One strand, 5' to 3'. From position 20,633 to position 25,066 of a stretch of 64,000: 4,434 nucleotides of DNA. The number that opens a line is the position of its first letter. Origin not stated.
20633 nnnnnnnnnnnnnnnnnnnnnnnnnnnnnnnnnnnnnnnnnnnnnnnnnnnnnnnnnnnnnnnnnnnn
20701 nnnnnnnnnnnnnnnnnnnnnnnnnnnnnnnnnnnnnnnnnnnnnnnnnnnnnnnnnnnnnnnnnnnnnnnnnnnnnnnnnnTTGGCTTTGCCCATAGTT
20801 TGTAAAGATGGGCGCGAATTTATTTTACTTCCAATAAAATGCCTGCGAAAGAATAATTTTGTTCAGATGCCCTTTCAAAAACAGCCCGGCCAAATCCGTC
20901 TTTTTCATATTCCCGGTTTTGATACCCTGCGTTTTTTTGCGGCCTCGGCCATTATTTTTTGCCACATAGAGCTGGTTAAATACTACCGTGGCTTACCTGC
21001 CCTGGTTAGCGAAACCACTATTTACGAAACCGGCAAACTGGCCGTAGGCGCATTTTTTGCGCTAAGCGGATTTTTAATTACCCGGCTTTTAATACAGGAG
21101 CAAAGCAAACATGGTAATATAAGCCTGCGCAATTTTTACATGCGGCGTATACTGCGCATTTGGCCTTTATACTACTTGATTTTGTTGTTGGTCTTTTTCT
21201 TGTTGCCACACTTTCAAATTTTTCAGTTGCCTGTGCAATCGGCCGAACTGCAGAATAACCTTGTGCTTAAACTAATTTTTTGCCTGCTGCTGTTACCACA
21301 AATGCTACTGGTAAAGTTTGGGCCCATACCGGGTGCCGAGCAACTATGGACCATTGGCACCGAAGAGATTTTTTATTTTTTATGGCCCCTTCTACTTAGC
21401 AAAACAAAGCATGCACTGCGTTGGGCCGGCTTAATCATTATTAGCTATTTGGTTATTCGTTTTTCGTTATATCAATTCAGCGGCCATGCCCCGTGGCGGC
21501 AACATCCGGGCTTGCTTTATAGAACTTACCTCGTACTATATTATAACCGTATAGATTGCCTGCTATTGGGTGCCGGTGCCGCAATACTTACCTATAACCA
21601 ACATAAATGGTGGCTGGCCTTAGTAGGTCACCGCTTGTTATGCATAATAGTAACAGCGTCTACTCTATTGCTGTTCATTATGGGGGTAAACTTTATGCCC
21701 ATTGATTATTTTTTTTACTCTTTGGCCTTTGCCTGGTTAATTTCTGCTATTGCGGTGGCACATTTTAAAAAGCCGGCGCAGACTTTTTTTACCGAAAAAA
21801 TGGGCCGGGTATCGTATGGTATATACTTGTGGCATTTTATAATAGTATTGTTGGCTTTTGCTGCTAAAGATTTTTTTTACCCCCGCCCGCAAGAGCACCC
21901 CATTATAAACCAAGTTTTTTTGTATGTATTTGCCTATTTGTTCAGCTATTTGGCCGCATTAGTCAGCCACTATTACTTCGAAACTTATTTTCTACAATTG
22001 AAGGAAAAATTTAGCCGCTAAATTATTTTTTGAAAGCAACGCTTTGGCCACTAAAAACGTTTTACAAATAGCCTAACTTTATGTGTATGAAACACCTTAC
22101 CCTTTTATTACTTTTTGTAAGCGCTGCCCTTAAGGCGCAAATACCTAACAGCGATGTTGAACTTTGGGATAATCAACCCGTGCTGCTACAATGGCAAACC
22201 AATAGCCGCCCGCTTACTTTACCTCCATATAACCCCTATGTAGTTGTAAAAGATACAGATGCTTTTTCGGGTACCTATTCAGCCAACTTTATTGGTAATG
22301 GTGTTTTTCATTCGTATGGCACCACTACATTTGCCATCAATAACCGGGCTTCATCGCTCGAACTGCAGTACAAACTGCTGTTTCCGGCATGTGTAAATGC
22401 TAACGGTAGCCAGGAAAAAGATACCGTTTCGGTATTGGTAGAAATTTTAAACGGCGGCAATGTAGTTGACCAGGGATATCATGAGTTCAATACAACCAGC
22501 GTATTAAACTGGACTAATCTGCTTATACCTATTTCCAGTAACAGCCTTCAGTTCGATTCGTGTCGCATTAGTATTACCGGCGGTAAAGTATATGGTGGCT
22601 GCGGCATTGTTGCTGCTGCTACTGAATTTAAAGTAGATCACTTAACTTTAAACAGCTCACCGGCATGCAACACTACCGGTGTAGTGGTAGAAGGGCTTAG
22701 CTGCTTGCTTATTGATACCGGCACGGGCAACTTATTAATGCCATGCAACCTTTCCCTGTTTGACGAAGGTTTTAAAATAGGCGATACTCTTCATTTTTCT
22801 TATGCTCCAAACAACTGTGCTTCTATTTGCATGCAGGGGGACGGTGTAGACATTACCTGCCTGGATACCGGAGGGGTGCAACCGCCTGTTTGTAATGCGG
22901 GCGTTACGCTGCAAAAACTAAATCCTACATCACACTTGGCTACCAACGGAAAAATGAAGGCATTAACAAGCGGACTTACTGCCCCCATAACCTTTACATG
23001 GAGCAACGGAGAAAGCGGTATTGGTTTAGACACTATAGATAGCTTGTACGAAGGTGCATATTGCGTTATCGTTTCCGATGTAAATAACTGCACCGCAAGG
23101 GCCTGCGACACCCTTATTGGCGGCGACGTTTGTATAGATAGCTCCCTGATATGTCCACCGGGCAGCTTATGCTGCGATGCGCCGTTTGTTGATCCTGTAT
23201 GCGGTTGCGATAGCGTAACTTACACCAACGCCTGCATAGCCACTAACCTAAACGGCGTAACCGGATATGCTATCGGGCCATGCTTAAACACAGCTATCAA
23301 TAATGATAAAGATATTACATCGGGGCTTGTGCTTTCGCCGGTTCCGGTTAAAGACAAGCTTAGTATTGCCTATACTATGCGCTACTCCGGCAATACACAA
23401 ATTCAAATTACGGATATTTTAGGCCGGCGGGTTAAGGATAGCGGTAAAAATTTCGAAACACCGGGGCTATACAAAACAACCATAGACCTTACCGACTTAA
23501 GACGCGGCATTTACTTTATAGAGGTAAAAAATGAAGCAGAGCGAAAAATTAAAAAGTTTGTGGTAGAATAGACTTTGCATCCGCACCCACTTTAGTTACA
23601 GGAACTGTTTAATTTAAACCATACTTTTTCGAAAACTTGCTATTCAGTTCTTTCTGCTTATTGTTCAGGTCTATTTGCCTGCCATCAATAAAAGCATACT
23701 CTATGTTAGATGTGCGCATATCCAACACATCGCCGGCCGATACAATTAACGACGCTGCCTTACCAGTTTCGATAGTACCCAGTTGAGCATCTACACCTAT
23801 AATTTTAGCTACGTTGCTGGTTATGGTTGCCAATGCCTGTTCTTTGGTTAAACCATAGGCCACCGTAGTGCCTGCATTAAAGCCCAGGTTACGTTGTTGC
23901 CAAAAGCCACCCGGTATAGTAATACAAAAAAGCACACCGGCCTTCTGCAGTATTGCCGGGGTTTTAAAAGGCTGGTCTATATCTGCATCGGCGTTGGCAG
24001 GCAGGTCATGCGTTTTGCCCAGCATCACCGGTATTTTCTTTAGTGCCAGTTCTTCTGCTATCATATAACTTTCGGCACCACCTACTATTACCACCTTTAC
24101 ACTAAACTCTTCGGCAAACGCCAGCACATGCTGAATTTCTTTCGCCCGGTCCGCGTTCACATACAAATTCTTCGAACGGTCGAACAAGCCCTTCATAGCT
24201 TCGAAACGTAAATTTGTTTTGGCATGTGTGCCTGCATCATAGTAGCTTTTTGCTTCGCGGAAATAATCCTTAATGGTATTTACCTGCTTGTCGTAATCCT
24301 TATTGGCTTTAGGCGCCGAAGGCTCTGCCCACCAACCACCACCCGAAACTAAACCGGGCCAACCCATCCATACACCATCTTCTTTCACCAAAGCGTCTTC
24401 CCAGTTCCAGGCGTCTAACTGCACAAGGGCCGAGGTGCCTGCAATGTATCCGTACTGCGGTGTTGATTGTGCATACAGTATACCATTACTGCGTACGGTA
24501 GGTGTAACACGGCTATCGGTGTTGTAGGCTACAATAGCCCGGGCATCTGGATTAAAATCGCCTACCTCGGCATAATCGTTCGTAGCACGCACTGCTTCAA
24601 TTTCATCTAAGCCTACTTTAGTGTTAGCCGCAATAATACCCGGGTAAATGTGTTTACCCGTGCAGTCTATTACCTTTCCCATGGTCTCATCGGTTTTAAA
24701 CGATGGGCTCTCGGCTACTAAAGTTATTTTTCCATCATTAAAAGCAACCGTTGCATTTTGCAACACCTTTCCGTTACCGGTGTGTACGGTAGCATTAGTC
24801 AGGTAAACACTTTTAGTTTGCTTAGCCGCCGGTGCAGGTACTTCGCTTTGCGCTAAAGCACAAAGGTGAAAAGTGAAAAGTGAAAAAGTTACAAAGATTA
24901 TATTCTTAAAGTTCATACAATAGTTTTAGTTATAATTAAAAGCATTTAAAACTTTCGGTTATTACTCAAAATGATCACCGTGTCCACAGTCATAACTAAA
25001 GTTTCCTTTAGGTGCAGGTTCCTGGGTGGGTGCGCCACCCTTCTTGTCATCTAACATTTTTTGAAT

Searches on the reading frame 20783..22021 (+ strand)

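Call 19: search_protein_families(library=pfam, proteins=[window:20783-22021:+], max_evalue=0.00001)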
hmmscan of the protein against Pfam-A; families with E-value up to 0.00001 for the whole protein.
window:20783-22021:+ (412 aa): 1 family
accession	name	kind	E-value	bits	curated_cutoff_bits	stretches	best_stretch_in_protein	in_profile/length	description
PF01757.29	Acyl_transf_3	-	6e-26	91.7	31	1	44-392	2-325/326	Acyltransferase domain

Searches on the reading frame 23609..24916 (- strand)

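Call 19: search_protein_families(library=pfam, proteins=[window:23609-24916:-], max_evalue=0.00001)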
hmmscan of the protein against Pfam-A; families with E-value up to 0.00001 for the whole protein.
window:23609-24916:- (435 aa): 2 families
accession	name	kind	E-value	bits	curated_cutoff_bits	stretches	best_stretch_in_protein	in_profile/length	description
PF01979.26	Amidohydro_1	-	1.4e-07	31.5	25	1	352-413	277-343/345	Amidohydrolase family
PF07969.17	Amidohydro_3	-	1.1e-06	28.9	29.7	1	356-412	407-468/472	Amidohydrolase family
